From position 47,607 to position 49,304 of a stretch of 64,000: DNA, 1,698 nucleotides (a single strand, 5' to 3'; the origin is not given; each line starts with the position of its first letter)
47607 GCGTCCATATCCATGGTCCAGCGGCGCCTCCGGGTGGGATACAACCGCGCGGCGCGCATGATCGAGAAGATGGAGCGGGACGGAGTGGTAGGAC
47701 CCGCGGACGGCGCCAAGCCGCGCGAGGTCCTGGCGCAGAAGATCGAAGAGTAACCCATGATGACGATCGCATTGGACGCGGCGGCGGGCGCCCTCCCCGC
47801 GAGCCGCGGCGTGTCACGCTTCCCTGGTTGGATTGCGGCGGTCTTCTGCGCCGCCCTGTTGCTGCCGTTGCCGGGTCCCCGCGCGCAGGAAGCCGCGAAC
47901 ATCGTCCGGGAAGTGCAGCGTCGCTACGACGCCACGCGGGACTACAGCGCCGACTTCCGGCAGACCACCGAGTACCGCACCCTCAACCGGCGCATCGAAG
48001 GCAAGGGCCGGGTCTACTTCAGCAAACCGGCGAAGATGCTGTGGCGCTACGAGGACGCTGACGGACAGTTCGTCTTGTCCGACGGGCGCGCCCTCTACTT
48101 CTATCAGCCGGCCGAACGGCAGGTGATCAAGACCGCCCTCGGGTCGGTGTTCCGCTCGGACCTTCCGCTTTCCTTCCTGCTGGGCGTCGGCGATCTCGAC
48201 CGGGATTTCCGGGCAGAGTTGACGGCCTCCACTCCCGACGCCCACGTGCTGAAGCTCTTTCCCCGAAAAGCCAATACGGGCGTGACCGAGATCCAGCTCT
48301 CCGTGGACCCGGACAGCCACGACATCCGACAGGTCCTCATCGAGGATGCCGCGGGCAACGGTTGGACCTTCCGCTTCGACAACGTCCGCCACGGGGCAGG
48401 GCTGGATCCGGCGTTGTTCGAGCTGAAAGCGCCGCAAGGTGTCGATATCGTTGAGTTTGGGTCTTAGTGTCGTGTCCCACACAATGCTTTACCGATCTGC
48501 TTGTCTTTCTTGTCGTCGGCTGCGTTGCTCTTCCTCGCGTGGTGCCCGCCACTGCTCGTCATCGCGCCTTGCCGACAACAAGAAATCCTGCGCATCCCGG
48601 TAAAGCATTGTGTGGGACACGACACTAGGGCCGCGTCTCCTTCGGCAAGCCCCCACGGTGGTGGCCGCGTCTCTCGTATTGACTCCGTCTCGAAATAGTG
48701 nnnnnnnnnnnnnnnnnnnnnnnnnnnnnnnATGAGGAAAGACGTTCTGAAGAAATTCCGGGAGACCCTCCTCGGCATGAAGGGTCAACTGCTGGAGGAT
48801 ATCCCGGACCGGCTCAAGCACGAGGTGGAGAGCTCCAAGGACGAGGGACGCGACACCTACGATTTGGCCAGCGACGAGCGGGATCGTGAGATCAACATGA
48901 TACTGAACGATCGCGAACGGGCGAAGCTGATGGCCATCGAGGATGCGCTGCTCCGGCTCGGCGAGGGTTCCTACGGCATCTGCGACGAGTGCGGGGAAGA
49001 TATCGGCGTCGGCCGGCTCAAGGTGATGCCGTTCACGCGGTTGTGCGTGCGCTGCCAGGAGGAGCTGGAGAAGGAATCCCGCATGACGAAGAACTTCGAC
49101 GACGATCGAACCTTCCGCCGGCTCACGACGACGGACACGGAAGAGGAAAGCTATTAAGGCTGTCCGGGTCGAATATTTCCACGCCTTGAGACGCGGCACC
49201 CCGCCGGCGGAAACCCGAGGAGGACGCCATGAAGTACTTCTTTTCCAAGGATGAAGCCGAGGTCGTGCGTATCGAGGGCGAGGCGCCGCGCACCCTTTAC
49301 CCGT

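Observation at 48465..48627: Repeated ~163-bp nested-hairpin element: conserved core, completely different outer stems, mismatches that are G-U only on the minus strand (copy A)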

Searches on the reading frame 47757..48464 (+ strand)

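Call 58: search_protein_families(library=pfam, proteins=[window:47757-48464:+], max_evalue=0.01)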
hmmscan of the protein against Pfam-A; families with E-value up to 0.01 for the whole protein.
window:47757-48464:+ (236 aa): 1 family
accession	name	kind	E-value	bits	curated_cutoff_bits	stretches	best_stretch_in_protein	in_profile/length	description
PF03548.22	LolA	-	8.4e-26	91.1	23.6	1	61-223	4-164/165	Outer membrane lipoprotein carrier protein LolA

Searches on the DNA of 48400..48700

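Call 19: search_rna_families(source=window, start=48400, end=48700, threshold=evalue, max_evalue=10)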
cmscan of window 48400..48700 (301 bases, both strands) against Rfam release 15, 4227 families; matches with E-value up to 10: 1.
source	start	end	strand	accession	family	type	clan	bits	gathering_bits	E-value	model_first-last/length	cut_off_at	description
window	48431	48526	-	RF00357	snoR44_J54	Gene; snRNA; snoRNA; CD-box;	CL00069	21.9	48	0.076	1-97/97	no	Small nucleolar RNA R44/J54/Z268 family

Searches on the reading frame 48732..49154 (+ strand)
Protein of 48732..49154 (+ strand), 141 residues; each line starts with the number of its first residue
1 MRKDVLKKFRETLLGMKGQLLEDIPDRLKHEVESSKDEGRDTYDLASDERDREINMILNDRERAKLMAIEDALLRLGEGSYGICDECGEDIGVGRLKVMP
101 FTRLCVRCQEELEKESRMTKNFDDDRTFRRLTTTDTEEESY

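Call 58: search_protein_families(library=pfam, proteins=[window:48732-49154:+], max_evalue=0.01)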
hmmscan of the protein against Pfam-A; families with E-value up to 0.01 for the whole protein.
window:48732-49154:+ (141 aa): 2 families
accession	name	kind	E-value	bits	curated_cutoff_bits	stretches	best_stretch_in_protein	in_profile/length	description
PF01258.23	zf-dskA_traR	-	1.1e-14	54.6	24.9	1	79-114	1-36/36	Prokaryotic dksA/traR C4-type zinc finger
PF21157.2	DksA_N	-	8.7e-06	26.3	27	1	6-75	2-70/71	DnaK suppressor protein DksA, N-terminal domain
